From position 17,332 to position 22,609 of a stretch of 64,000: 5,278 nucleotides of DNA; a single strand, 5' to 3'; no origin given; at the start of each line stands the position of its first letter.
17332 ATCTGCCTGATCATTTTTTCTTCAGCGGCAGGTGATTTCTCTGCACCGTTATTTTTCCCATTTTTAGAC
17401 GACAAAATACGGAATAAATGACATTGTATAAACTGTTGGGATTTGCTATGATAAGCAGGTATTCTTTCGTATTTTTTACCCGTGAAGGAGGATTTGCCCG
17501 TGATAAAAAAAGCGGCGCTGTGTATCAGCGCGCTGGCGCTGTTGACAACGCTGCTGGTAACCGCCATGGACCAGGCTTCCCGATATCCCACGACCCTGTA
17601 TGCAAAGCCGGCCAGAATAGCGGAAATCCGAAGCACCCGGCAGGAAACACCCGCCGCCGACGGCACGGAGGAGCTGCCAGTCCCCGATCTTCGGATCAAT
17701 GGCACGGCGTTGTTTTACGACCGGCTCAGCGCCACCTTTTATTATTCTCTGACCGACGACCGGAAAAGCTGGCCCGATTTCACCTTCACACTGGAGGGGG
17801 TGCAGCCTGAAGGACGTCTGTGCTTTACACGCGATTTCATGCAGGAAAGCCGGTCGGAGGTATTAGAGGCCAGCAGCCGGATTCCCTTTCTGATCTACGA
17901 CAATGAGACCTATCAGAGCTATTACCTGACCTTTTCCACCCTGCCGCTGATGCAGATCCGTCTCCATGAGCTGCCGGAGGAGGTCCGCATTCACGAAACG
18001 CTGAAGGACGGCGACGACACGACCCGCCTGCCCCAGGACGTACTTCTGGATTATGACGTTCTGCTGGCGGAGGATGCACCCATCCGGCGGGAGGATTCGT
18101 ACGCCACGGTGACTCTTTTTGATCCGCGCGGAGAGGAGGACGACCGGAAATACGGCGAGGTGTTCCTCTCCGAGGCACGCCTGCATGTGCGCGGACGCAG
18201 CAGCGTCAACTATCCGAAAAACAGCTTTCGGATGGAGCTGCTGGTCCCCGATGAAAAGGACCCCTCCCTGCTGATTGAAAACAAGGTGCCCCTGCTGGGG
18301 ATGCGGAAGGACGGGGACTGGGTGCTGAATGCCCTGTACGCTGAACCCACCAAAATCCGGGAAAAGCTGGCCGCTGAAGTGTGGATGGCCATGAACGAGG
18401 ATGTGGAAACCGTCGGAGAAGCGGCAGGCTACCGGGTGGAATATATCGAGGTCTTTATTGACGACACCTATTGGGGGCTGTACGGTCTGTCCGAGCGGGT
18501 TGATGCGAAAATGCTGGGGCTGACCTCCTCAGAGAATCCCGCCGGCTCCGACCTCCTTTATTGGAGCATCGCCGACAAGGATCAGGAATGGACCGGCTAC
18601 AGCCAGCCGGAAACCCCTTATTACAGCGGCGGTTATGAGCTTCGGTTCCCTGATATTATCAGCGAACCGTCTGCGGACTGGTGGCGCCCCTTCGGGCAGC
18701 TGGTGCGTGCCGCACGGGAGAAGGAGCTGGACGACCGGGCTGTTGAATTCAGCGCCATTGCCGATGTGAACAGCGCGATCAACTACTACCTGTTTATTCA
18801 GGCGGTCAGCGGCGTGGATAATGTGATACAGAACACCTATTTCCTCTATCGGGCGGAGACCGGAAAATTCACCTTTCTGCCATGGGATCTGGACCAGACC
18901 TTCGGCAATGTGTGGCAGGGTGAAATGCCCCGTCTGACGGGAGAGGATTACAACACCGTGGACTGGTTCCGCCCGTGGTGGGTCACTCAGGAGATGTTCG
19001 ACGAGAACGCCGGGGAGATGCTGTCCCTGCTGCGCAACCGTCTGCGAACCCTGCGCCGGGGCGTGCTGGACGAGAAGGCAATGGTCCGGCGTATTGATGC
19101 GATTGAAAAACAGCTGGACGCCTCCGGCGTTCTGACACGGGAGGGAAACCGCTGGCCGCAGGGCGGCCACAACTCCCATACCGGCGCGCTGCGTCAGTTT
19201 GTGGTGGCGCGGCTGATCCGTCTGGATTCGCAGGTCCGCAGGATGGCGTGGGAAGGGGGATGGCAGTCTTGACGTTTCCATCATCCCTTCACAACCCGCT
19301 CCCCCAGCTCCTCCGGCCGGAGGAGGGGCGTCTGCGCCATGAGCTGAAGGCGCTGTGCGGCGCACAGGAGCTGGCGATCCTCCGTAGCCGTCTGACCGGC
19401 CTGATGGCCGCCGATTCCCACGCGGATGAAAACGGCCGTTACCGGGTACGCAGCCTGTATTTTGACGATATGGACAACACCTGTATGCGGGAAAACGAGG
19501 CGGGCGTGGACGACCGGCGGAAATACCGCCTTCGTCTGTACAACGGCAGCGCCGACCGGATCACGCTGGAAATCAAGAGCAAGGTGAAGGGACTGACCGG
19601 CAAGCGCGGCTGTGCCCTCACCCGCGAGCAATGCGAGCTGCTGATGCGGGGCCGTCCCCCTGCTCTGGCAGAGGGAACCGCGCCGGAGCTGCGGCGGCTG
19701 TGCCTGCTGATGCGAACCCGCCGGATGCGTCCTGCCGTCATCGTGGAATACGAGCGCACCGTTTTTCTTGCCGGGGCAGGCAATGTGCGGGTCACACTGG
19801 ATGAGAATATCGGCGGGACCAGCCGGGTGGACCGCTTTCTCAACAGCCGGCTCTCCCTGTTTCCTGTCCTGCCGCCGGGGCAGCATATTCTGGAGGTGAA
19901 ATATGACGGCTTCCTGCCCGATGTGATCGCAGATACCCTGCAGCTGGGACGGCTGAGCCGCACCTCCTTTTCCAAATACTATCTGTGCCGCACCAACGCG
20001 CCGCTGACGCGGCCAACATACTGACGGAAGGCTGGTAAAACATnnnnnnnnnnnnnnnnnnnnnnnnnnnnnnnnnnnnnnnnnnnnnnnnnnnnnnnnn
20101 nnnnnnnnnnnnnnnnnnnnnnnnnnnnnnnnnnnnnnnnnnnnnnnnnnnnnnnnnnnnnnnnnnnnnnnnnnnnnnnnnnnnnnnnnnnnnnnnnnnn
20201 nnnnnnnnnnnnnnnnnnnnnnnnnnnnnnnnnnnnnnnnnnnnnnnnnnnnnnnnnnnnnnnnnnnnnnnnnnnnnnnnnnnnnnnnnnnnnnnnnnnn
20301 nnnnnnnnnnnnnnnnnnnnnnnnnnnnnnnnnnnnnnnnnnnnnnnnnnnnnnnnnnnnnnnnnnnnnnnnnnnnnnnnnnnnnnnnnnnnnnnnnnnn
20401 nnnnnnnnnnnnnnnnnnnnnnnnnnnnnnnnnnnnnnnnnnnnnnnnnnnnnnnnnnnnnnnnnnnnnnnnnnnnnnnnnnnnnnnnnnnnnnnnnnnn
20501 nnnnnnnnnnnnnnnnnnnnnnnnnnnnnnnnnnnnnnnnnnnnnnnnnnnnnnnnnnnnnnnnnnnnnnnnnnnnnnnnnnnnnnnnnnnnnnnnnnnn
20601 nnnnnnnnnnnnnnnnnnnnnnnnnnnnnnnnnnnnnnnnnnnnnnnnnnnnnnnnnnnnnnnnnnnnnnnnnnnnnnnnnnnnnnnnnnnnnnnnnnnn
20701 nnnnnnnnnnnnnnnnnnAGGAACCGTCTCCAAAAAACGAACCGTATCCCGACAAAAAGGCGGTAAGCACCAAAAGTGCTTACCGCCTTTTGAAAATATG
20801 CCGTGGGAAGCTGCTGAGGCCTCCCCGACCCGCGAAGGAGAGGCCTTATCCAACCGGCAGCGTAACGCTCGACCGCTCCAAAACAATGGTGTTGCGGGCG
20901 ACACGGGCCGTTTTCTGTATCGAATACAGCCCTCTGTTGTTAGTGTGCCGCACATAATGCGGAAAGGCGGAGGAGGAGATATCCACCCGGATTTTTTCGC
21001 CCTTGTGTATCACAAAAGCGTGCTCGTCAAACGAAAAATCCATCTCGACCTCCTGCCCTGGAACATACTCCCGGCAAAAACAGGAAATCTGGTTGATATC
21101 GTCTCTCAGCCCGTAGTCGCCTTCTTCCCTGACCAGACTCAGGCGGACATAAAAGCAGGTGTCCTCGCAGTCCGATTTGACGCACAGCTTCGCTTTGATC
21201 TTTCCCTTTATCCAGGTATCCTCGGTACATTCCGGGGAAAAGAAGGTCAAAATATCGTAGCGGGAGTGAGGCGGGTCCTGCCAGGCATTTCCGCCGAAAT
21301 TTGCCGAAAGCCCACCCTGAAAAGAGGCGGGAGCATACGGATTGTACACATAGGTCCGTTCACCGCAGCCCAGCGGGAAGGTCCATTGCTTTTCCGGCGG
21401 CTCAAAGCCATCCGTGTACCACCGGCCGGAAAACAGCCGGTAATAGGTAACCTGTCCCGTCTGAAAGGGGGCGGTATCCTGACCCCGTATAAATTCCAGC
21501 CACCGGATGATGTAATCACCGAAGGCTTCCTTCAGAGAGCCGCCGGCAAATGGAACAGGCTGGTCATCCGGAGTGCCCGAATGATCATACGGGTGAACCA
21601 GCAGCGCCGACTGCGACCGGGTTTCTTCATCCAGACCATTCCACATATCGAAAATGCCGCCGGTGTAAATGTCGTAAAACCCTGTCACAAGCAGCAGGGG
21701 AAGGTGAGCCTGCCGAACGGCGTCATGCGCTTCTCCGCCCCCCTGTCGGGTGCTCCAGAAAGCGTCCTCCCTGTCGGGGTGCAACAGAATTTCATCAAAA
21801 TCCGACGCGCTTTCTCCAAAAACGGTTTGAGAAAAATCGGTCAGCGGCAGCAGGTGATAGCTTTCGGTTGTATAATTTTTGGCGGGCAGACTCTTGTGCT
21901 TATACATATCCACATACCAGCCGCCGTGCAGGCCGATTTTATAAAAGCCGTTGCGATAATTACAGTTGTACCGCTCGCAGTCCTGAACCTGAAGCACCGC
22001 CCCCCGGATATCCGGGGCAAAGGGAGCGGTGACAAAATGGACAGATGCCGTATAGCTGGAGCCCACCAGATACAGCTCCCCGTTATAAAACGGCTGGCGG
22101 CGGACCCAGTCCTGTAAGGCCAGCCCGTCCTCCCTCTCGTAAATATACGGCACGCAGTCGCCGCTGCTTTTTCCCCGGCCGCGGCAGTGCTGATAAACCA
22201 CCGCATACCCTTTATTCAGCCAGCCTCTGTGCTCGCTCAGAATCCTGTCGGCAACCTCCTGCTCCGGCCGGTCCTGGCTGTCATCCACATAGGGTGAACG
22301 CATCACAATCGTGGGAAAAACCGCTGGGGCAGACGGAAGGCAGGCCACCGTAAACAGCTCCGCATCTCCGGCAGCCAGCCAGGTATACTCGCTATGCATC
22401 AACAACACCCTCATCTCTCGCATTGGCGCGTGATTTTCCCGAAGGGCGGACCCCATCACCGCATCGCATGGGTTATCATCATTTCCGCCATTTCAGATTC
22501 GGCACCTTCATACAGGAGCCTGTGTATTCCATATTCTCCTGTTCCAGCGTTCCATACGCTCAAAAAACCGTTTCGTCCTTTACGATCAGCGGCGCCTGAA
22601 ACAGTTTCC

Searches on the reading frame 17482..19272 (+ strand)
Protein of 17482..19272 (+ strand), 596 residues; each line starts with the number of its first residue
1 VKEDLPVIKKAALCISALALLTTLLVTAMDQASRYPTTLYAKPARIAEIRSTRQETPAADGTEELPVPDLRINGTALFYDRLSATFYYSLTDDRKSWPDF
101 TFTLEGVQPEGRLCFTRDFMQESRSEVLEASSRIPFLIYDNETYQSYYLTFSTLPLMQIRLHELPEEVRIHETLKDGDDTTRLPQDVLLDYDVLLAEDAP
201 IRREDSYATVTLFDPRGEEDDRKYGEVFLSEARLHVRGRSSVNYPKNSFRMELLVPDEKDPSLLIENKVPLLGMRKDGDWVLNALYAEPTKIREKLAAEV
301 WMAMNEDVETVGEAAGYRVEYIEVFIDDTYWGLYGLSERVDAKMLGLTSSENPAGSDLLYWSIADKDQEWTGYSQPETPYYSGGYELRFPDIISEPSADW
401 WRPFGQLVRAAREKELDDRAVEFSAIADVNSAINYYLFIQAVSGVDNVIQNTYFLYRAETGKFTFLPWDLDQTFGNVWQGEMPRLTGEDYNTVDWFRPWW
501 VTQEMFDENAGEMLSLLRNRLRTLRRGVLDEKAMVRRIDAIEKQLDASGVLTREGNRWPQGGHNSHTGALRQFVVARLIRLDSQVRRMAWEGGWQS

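Call 8: search_protein_families(library=pfam, proteins=[window:17482-19272:+], max_evalue=0.001)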
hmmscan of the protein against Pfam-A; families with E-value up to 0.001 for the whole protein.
window:17482-19272:+ (596 aa): 1 family
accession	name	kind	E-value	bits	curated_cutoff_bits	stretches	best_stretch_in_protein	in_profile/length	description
PF08757.17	CotH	-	6e-39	134.9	23.8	1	234-574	1-315/322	CotH kinase protein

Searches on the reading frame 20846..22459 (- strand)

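Call 31: search_protein_families(library=pfam, proteins=[window:20846-22459:-], max_evalue=0.001)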
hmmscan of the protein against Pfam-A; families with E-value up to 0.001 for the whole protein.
window:20846-22459:- (537 aa): 2 families
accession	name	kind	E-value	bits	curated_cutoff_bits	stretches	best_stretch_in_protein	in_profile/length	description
PF02129.25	Peptidase_S15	-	9.5e-30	104.6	23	1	37-294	7-261/262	X-Pro dipeptidyl-peptidase (S15 family)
PF08530.16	PepX_C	-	7.3e-15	55.9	22.5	1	334-525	6-206/217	X-Pro dipeptidyl-peptidase C-terminal non-catalytic domain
